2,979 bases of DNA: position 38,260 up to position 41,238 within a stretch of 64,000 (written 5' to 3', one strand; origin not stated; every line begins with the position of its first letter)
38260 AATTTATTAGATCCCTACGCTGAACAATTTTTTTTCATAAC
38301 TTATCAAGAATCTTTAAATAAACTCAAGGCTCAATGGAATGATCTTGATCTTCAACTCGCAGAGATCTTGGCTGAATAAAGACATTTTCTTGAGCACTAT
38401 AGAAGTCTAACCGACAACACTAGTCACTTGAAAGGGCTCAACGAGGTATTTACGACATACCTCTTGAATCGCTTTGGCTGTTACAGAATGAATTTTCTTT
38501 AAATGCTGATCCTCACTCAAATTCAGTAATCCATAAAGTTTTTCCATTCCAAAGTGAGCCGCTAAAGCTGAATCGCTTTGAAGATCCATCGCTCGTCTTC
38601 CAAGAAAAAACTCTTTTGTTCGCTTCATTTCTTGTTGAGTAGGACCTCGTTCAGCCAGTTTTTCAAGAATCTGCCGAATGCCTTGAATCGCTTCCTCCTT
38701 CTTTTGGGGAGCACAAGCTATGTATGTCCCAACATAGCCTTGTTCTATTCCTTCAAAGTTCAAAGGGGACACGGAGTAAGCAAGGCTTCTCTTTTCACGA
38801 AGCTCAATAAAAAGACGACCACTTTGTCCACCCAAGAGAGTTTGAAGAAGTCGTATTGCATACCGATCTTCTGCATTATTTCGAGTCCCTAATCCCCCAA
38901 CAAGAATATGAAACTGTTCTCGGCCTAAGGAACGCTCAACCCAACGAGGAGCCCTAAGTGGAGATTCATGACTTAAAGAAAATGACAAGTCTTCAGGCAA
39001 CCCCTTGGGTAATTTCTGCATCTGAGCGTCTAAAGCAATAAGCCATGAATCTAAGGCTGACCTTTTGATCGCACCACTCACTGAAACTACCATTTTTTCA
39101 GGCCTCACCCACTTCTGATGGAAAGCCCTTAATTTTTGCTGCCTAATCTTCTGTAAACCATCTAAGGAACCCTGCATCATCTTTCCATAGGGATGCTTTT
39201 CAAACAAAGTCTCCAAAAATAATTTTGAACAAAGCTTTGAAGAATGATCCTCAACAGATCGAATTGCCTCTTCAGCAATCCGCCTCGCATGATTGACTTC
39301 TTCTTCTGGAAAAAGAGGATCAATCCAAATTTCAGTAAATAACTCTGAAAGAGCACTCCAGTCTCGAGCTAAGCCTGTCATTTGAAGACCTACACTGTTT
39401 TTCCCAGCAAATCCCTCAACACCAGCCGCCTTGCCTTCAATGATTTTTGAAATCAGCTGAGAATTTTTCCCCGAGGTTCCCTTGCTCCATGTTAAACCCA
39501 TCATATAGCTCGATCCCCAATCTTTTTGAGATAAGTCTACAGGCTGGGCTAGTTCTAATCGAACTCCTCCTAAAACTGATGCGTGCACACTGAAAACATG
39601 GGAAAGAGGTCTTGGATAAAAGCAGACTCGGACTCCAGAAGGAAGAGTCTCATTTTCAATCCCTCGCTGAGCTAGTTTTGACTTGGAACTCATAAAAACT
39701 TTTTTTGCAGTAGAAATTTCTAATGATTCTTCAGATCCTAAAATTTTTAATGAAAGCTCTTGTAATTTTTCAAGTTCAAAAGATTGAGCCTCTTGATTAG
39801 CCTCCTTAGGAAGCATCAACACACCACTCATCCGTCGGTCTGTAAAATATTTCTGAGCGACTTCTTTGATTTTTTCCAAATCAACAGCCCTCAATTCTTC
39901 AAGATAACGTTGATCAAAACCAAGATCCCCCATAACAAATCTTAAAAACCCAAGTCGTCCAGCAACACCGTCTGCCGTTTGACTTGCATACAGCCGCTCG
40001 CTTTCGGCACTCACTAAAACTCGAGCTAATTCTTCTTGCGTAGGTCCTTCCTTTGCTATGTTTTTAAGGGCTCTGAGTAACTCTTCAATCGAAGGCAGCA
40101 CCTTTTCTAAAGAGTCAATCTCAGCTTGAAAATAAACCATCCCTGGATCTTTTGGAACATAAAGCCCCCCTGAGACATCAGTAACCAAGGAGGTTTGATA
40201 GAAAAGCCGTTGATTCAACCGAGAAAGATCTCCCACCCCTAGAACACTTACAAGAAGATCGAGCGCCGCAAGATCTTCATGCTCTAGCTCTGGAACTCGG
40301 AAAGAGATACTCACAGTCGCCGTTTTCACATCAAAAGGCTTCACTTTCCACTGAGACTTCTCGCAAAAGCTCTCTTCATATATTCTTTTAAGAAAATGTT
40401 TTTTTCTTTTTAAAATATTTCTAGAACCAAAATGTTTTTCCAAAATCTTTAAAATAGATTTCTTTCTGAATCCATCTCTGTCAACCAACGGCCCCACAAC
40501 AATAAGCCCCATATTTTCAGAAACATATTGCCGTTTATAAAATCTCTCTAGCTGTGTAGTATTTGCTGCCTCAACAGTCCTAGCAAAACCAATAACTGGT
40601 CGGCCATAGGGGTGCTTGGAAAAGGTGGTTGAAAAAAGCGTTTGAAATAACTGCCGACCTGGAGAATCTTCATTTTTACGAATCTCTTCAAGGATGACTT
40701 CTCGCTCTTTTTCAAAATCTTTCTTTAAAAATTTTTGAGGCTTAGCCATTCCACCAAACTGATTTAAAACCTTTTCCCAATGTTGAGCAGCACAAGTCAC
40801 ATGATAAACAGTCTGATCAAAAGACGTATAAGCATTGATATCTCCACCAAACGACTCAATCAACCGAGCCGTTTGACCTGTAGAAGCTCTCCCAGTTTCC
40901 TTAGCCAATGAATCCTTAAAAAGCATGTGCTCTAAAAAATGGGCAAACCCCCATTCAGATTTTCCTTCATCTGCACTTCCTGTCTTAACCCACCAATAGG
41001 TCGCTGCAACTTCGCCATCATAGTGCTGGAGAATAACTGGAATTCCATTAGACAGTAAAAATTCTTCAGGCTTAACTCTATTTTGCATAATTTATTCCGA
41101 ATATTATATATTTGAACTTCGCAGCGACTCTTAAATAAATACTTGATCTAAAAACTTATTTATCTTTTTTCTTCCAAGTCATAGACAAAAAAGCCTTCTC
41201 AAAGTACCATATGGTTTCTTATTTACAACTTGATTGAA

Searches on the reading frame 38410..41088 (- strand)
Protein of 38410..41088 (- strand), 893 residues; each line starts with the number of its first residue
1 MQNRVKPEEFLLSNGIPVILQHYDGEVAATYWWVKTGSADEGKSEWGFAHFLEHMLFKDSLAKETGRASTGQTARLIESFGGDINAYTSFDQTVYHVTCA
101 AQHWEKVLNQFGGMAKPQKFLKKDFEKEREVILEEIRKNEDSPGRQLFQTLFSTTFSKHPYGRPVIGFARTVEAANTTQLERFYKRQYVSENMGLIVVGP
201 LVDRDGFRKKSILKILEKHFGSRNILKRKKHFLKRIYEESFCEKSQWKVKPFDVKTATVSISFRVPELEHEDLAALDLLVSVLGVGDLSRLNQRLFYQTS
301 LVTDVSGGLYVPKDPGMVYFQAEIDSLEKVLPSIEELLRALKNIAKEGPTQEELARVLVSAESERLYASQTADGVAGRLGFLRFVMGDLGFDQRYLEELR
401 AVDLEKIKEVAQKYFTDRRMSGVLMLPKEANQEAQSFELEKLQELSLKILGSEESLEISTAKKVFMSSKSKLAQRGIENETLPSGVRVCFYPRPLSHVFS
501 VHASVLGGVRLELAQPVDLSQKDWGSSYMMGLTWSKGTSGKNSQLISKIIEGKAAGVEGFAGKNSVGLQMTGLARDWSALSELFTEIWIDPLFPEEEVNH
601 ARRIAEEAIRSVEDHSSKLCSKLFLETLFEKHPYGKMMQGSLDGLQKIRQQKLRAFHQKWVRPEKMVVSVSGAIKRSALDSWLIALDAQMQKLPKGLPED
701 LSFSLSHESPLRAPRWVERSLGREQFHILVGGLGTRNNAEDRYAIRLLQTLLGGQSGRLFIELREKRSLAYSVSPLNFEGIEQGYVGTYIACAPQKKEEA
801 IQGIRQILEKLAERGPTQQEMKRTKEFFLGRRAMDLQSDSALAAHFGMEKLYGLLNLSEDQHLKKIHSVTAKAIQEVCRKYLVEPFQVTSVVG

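Call 17: search_protein_families(library=ncbifam, proteins=[window:38410-41088:-], max_evalue=0.00001)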
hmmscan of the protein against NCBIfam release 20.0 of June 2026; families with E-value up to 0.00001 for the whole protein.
window:38410-41088:- (893 aa): 4 families
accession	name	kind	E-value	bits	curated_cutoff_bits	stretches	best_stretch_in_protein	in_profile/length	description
NF047421.1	YfmH_fam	equivalog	1.8e-42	146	250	2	37-428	51-424/425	EF-P 5-aminopentanol modification-associated protein YfmH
NF047422.1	YfmF_fam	equivalog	1.9e-38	132.5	285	2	592-881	118-401/412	EF-P 5-aminopentanol modification-associated protein YfmF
TIGR02110.1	PQQ_syn_pqqF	equivalog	1.9e-15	56.7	320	1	11-200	4-193/697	pyrroloquinoline quinone biosynthesis protein PqqF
NF011681.0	PRK15101.1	equivalog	1e-09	37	765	1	34-193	72-231/961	pitrilysin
